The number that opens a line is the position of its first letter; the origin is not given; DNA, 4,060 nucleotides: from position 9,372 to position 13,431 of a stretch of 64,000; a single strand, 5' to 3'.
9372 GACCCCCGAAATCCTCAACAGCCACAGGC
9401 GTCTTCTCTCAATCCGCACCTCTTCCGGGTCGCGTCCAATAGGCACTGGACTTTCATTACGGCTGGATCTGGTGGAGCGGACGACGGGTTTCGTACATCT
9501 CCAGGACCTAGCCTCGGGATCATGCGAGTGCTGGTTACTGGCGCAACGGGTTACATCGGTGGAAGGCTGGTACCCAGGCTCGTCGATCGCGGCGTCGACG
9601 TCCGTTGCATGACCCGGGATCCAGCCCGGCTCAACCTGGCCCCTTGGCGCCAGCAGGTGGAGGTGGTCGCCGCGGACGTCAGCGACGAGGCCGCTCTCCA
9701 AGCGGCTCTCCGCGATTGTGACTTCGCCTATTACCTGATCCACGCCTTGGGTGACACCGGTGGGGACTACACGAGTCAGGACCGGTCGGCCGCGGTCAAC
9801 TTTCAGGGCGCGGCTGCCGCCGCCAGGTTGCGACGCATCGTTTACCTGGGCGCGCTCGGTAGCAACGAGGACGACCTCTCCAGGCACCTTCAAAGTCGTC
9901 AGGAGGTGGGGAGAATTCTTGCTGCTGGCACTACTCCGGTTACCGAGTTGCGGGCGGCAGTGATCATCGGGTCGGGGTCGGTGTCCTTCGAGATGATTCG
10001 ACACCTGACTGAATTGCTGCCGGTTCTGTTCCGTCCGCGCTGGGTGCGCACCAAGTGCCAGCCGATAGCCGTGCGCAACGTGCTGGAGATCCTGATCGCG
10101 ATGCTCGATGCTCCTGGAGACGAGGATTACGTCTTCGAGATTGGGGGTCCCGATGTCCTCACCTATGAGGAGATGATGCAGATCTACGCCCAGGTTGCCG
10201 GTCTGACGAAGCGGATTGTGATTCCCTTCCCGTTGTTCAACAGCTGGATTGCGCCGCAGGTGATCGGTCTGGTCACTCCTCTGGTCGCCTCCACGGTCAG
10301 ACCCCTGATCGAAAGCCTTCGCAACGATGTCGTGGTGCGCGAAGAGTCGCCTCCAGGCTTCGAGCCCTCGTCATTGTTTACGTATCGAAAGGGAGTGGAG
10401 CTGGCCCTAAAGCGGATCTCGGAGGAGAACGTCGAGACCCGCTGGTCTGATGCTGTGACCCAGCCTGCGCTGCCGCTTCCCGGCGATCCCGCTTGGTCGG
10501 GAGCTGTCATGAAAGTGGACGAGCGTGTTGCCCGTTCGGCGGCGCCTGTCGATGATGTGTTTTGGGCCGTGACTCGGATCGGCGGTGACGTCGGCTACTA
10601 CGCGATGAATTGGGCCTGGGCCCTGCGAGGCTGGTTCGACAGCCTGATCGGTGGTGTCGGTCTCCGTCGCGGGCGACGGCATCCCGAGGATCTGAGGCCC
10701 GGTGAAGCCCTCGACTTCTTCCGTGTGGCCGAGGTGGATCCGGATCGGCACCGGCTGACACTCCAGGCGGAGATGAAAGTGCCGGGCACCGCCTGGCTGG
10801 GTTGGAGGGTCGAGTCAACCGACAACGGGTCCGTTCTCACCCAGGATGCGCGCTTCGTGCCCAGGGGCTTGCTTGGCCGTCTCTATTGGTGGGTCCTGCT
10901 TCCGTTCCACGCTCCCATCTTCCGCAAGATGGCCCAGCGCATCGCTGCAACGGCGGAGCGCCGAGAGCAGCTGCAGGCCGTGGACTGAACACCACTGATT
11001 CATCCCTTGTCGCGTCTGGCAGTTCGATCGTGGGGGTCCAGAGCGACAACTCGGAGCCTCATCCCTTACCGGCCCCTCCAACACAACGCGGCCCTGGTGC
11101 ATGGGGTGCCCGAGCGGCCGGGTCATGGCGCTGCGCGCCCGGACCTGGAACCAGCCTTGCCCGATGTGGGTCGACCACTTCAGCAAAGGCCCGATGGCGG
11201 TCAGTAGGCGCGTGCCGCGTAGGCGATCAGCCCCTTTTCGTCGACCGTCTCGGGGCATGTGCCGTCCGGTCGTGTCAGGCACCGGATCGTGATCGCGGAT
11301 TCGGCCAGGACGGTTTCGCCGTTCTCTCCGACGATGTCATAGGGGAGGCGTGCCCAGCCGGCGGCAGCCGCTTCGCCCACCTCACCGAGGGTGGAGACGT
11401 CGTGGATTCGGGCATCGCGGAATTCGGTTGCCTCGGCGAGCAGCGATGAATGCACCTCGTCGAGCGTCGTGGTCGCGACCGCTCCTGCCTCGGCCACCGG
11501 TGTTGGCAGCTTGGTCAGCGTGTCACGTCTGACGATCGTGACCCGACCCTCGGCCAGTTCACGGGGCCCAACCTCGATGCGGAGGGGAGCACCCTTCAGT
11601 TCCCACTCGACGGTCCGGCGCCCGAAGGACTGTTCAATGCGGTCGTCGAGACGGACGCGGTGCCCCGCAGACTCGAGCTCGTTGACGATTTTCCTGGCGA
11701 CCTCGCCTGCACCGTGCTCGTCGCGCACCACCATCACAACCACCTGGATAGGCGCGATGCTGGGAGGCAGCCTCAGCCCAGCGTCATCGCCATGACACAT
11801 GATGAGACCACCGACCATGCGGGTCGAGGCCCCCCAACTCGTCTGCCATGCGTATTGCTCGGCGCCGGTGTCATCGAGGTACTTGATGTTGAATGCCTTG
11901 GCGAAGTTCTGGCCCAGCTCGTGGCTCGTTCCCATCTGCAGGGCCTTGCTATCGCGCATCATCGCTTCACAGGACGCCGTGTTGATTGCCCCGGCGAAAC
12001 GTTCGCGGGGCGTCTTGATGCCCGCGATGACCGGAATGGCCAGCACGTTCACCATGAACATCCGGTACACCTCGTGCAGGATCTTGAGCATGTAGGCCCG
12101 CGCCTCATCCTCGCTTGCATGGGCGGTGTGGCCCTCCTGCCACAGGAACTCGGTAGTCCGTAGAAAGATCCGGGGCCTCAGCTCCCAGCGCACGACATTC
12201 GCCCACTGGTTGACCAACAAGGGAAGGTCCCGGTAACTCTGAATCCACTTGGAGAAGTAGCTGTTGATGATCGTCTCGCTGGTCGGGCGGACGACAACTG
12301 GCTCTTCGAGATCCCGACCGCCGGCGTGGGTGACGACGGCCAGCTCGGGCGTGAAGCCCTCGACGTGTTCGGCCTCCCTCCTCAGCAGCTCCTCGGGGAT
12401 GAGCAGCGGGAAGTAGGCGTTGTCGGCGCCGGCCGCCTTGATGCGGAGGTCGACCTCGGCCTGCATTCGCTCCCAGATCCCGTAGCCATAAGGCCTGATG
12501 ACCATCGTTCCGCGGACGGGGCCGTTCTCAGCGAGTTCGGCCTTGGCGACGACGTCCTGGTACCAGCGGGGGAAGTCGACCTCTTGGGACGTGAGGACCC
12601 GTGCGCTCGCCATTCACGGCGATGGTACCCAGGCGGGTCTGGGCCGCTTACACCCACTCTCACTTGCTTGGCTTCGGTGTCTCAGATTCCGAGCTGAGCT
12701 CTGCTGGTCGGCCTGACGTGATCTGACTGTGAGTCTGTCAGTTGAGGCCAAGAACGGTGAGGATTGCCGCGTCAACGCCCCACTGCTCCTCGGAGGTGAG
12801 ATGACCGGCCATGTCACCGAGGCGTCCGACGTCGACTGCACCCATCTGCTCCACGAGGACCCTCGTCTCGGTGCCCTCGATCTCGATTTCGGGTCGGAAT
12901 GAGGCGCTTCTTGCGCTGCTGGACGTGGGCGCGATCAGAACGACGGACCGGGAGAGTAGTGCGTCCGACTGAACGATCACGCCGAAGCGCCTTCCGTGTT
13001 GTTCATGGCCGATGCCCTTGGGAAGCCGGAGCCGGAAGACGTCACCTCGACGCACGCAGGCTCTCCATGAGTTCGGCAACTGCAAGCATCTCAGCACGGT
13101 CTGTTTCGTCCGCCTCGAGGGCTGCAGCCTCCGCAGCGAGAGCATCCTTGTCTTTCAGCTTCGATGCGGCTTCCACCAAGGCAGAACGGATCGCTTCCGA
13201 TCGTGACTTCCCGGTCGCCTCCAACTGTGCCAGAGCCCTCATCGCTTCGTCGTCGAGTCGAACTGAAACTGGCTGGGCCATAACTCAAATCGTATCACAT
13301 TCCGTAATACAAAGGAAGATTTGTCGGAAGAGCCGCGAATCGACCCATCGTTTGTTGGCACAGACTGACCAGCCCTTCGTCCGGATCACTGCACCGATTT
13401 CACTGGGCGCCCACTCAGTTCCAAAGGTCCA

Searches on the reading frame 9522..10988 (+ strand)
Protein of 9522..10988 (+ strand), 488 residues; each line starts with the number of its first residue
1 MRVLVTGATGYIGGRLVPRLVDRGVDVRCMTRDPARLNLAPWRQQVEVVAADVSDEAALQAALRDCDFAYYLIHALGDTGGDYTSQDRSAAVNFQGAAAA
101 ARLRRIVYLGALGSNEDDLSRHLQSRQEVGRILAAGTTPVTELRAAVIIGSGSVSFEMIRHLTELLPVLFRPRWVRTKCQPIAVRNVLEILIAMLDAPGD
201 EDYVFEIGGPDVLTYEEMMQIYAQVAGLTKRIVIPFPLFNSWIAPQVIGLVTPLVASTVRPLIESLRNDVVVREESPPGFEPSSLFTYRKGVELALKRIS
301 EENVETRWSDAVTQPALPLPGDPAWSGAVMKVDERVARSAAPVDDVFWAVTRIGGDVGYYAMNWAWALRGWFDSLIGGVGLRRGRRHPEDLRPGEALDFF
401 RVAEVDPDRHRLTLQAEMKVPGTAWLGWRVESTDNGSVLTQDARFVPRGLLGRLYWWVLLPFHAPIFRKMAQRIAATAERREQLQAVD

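Call 59: search_protein_families(library=pfam, proteins=[window:9522-10988:+], max_evalue=0.001)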
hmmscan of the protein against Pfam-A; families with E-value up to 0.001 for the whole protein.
window:9522-10988:+ (488 aa): 10 families
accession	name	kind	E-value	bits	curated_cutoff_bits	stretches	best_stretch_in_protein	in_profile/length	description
PF11066.14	DUF2867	-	2e-31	109.7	27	1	332-470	8-142/142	Protein of unknown function (DUF2867)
PF13460.12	NAD_binding_10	-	8.1e-19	68.6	27.2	1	7-135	1-123/184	NAD(P)H-binding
PF05368.20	NmrA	-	2.4e-13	50.8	27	1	2-243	4-251/298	NmrA-like family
PF01370.27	Epimerase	-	1.5e-10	41.3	20.9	1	3-99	1-97/240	NAD dependent epimerase/dehydratase family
PF01073.25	3Beta_HSD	-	1.6e-07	31.1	22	1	4-98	1-97/280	3-beta hydroxysteroid dehydrogenase/isomerase family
PF16363.11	GDP_Man_Dehyd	-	8e-06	26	27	1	4-68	1-76/332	GDP-mannose 4,6 dehydratase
PF00106.31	adh_short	-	7.8e-05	22.7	26.6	1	3-76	3-81/195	short chain dehydrogenase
PF03435.24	Sacchrp_dh_NADP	-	9.7e-05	23.1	25.1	1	3-68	1-71/129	Saccharopine dehydrogenase NADP binding domain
PF08659.16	KR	-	0.00046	20.6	22.6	0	3-67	3-76/180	KR domain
PF04321.23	RmlD_sub_bind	-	0.00086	18.9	27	0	1-102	1-87/287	RmlD substrate binding domain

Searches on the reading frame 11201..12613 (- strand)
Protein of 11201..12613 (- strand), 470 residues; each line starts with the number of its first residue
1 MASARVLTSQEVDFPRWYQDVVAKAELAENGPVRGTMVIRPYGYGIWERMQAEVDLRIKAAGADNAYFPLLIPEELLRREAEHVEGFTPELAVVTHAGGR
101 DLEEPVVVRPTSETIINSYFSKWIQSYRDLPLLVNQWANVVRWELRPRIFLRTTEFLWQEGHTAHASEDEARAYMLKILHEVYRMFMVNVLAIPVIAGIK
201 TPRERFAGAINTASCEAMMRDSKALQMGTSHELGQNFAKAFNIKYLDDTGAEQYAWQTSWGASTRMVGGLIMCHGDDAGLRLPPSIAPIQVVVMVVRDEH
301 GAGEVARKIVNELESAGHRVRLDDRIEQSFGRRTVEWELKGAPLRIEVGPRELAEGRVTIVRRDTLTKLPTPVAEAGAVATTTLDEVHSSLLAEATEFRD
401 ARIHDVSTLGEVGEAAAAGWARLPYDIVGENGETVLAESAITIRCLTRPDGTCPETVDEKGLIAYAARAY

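Call 21: find_encoding_contigs(protein=window:11201-12613:-, flank=10000, max_places=10)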
Protein window:11201-12613:- (470 aa): no gene with exactly this product is on record in the collection.

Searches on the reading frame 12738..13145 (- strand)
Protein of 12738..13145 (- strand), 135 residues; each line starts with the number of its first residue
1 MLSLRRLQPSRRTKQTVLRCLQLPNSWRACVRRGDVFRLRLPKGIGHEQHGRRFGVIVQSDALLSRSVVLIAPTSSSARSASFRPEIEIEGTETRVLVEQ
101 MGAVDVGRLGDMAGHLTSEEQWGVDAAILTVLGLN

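Call 7: search_protein_families(library=pfam, proteins=[window:12738-13145:-], max_evalue=0.01)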
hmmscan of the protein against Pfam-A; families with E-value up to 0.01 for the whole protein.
window:12738-13145:- (135 aa): 2 families
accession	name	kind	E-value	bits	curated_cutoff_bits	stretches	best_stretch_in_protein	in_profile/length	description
PF02452.23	PemK_toxin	-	1.4e-16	61.1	23.1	1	32-131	1-108/109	PemK-like, MazF-like toxin of type II toxin-antitoxin system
PF01845.23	CcdB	-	0.0002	22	28.6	1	53-121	16-89/101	CcdB protein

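Call 8: search_protein_families(library=ncbifam, proteins=[window:12738-13145:-], max_evalue=0.01)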
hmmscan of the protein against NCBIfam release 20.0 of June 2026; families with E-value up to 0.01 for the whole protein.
window:12738-13145:- (135 aa): 1 family
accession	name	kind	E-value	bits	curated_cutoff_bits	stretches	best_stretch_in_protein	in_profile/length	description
NF007320.0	PRK09812.1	equivalog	1.6e-05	24.9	129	1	31-106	7-88/116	type II toxin-antitoxin system ChpB family toxin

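Call 60: search_protein_families(library=padloc, proteins=[window:12738-13145:-], max_evalue=0.01)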
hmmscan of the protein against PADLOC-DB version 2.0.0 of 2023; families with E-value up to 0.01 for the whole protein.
window:12738-13145:- (135 aa): 0 families

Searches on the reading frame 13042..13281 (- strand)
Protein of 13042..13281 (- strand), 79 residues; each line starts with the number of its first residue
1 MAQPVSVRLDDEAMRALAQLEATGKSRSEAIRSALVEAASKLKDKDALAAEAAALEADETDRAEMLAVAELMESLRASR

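Call 7: search_protein_families(library=pfam, proteins=[window:13042-13281:-], max_evalue=0.01)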
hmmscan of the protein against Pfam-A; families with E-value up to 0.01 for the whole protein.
window:13042-13281:- (79 aa): 2 families
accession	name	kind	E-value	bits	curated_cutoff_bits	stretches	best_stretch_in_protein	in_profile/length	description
PF01402.27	RHH_1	-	1.4e-06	28.5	20.5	1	5-35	2-33/39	Ribbon-helix-helix protein, copG family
PF19807.5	DUF6290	-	0.005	17.4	27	1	5-74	4-71/72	Family of unknown function (DUF6290)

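Call 8: search_protein_families(library=ncbifam, proteins=[window:13042-13281:-], max_evalue=0.01)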
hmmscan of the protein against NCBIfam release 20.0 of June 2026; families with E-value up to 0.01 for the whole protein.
window:13042-13281:- (79 aa): 2 families
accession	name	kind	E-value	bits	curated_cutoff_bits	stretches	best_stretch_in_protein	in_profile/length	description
NF041551.1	YlcI_YnfO_N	subfamily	0.00013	22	30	1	1-37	1-37/42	YlcI/YnfO family protein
NF053762.1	aCcr1_fam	equivalog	0.0044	16.9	60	0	5-35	3-34/38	aCcr1 family cell cycle regulator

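Call 60: search_protein_families(library=padloc, proteins=[window:13042-13281:-], max_evalue=0.01)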
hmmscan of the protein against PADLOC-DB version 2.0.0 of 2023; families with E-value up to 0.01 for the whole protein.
window:13042-13281:- (79 aa): 0 families
